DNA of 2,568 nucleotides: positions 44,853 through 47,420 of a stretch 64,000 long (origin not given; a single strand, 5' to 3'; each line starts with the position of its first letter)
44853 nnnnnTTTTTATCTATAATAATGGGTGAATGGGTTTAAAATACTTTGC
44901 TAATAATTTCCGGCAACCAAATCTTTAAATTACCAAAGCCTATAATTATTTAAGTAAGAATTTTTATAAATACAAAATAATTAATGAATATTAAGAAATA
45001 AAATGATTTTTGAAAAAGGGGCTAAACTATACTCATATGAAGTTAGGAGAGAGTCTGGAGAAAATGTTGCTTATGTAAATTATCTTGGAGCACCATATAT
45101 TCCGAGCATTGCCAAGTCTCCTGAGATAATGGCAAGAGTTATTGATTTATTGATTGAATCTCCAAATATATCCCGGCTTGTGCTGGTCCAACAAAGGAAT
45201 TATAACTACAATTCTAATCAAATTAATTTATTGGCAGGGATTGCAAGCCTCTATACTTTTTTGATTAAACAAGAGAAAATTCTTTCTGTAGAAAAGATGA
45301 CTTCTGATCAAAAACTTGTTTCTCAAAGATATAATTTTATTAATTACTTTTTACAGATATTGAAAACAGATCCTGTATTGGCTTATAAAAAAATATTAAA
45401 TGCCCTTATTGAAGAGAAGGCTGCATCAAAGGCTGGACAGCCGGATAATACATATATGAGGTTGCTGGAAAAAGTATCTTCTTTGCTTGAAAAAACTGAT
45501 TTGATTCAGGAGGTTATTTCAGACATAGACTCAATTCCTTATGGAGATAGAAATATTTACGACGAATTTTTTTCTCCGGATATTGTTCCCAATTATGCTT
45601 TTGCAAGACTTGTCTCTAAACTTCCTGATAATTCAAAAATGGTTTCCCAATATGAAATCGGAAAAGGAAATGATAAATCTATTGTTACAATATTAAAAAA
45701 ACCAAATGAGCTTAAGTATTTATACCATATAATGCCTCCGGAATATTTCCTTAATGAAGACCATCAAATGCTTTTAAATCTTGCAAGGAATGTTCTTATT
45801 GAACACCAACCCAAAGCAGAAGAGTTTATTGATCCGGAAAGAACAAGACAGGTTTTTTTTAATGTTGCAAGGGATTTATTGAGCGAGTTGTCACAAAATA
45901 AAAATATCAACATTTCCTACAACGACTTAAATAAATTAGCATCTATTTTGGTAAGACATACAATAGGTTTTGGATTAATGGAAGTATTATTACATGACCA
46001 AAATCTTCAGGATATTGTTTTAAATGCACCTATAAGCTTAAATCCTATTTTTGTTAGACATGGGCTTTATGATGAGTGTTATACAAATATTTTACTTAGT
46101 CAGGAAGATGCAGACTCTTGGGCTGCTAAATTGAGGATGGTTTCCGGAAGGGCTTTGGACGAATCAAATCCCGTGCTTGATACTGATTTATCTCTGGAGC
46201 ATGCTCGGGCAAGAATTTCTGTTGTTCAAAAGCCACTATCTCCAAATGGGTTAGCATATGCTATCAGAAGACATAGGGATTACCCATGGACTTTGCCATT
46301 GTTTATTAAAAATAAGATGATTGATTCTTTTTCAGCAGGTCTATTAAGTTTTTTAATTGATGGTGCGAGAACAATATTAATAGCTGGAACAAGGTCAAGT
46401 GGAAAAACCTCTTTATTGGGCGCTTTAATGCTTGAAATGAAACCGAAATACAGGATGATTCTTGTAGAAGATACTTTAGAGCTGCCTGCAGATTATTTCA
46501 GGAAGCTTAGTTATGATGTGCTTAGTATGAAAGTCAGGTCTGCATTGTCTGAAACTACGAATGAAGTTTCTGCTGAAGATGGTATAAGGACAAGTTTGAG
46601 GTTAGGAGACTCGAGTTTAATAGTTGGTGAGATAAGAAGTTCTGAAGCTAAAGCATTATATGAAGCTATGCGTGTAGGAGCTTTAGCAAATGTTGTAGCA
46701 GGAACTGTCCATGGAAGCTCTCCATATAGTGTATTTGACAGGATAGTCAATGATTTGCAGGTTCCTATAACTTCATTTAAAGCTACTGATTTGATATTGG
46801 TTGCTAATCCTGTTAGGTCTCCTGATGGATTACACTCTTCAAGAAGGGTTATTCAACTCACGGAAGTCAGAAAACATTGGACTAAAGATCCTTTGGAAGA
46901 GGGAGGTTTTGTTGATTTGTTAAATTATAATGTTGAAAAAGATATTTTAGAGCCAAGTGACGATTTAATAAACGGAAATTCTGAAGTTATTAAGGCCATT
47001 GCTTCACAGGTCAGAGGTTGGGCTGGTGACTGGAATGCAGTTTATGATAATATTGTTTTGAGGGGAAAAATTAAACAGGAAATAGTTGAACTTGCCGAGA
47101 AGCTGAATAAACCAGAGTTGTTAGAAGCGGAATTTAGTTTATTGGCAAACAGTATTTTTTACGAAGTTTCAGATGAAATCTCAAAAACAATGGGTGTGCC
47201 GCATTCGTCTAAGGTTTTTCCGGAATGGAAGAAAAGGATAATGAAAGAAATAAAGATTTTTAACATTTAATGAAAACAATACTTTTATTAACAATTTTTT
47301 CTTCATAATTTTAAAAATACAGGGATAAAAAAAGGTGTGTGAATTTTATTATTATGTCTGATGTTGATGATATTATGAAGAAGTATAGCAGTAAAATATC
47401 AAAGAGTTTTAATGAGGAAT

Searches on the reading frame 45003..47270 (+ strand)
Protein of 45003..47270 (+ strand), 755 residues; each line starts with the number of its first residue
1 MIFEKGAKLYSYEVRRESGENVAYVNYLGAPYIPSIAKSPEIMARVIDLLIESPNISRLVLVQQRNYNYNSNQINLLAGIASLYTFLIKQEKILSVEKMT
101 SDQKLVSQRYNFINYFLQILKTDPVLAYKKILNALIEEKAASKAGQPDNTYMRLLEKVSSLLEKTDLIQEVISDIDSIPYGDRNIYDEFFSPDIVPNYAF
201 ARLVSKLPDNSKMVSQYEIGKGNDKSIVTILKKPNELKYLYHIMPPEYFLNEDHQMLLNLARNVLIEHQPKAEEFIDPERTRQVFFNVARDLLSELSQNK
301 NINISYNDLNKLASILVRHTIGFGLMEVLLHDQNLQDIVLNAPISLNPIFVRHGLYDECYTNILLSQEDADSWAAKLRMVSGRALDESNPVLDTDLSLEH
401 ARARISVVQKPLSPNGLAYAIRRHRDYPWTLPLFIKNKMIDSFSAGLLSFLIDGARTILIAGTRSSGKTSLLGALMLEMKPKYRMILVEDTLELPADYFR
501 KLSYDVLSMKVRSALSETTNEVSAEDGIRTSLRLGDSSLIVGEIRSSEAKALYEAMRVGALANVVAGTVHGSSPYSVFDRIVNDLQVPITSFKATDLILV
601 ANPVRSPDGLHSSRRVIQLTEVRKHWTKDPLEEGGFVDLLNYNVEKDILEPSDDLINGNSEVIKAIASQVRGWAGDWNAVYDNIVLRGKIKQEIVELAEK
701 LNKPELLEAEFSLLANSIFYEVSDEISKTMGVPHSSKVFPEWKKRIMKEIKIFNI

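Call 3: search_protein_families(library=pfam, proteins=[window:45003-47270:+], max_evalue=0.1)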
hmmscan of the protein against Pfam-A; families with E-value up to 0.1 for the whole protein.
window:45003-47270:+ (755 aa): 4 families
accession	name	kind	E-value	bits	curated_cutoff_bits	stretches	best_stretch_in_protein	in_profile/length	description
PF00437.27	T2SSE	-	5.8e-13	48.7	24.9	1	405-582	94-256/370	Type II/IV secretion system protein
PF13191.12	AAA_16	-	0.033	15.1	32.6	1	455-555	24-119/167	AAA ATPase domain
PF13555.12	AAA_29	-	0.069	13.4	27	0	453-482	20-49/61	P-loop containing region of AAA domain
PF20720.3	nSTAND3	-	0.083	13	27.2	0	455-491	17-54/155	Novel STAND NTPase 3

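Call 28: search_protein_families(library=ncbifam, proteins=[window:45003-47270:+], max_evalue=0.1)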
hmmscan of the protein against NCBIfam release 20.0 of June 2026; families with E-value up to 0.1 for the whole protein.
window:45003-47270:+ (755 aa): 13 families
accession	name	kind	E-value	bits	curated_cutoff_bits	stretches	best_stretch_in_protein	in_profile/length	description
TIGR03819.1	heli_sec_ATPase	hypoth_equivalog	2.8e-37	128.7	373.15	1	300-581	29-297/340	TadA family conjugal transfer-associated ATPase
NF058587.1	archaellum_moto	equivalog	1e-36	126.8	550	1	290-696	114-501/527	archaellum flagellar ATPase motor FlaI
TIGR02782.1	TrbB_P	equivalog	4.3e-19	68.9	304.55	1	319-585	8-256/303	P-type conjugative transfer ATPase TrbB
TIGR02788.1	VirB11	equivalog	2.6e-17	62.8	249.95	1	448-583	137-264/308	P-type DNA transfer ATPase VirB11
NF053672.1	bindosome_BasE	exception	1e-16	60.8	1000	1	308-621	124-429/512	bindosome assembly system ATPase subunit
NF010469.0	PRK13894.1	subfamily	4.7e-14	52.5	508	1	317-581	19-264/320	conjugal transfer ATPase TrbB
NF010425.0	PRK13851.1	equivalog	6.7e-10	38.4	461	1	448-582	155-281/344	type IV secretion system protein VirB11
NF041000.1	ATPase_ComGA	equivalog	2.1e-09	36.8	300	1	455-591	128-251/267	competence type IV pilus ATPase ComGA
NF010475.0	PRK13900.1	equivalog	2.3e-09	36.8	389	1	431-576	140-274/333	type IV secretion system ATPase VirB11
NF010407.0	PRK13833.1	subfamily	2.8e-09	36.9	499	1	384-581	76-259/323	conjugal transfer protein TrbB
TIGR01420.1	pilT_fam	subfamily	3.2e-05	23.3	319.1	1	457-583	124-241/343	PilT/PilU family type 4a pilus ATPase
TIGR02524.1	dot_icm_DotB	equivalog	0.0023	17.2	463.3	1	457-583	136-258/358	Dot/Icm type IV secretion system ATPase DotB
NF000355.4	ribo_prot_ABC_F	equivalog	0.017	14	380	1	448-506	332-388/499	ribosomal protection-like ABC-F family protein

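Call 63: search_solved_structures(query=window:45003-47270:+, max_evalue=0.001)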
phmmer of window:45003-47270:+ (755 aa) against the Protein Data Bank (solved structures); distinct sequences matched with E-value up to 0.001: 10.
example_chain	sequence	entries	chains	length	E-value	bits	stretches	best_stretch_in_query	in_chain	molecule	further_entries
2oap_1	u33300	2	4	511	4.5e-29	104.5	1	209-613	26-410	Type II secretion system protein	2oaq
8rkd_E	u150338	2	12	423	2.2e-22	82.4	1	289-586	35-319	Pilus assembly ATPase CpaF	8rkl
8rjf_A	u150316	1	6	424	2.2e-22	82.3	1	289-586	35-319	Pilus assembly ATPase CpaF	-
9e24_A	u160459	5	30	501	3.7e-22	81.6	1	289-586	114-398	CpaF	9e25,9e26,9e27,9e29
4ii7_A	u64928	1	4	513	5.8e-15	57.9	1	317-622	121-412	FlaI ATPase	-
4ihq_A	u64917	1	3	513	3.9e-14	55.1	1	317-622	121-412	FlaI ATPase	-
6bge_A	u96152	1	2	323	7.3e-06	27.8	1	388-583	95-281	VirB11-like protein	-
1g6o_A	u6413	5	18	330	7.7e-06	27.7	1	388-583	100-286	CAG-ALPHA | virB11 homolog | Cag-alfa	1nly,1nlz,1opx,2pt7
2gza_A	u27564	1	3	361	3e-05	25.7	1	452-580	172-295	Type IV secretion system protein VirB11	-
2eyu_A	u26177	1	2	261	0.00044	21.9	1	457-584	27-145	twitching motility protein PilT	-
